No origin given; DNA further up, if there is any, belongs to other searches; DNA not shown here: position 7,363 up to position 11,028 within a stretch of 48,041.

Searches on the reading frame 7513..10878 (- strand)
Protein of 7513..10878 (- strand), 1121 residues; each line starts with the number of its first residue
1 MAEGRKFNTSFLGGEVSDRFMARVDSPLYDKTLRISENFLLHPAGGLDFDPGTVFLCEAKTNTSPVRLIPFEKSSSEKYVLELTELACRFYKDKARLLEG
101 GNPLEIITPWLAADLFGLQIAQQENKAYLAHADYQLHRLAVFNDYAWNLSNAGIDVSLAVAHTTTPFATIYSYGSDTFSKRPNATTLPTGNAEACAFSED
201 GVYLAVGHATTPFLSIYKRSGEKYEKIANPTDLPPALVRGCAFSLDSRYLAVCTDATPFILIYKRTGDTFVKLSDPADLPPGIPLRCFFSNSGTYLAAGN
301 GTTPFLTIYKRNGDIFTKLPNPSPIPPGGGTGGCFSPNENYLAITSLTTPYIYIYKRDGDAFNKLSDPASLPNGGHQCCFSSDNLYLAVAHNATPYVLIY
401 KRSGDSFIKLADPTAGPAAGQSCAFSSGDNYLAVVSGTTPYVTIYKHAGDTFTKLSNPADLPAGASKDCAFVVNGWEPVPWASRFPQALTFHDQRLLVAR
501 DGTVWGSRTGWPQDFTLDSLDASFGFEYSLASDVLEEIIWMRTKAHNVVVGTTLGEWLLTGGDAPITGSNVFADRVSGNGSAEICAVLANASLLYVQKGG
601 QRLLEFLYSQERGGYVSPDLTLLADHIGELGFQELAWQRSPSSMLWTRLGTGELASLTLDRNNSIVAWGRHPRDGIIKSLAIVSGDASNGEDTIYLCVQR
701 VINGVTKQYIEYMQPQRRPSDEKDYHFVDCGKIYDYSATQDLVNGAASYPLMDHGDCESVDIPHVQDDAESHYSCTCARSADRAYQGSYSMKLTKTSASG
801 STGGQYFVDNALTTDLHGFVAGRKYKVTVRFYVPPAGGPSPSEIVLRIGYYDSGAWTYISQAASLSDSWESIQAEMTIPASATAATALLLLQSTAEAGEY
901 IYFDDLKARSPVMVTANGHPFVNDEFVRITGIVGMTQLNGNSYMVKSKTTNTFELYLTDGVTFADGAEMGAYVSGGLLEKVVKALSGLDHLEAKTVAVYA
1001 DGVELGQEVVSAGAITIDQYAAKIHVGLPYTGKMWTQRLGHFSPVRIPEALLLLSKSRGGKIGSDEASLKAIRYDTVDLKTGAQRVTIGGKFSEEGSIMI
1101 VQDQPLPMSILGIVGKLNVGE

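Call 55: search_protein_families(library=pfam, proteins=[window:7513-10878:-], max_evalue=0.01)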
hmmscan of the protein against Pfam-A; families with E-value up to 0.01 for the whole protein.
window:7513-10878:- (1121 aa): 5 families
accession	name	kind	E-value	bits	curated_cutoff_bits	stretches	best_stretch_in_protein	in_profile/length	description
PF23389.1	Beta-prop_WDR19_1st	-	3.6e-07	30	27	0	291-455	8-159/325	WDR19 first beta-propeller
PF23414.1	Beta-prop_EML_2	-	3.8e-07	30.2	90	1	189-275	39-119/266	Echinoderm microtubule-associated protein second beta-propeller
PF16190.11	E1_FCCH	-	4.4e-07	30.3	29.5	1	914-981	9-69/70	Ubiquitin-activating enzyme E1 FCCH domain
PF02018.23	CBM_4_9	-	0.00039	21.3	25.9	1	779-887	26-125/136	Carbohydrate binding domain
PF25174.1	Beta-prop_THOC3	-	0.0043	16.5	305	0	186-273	168-251/272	THOC3 beta-propeller domain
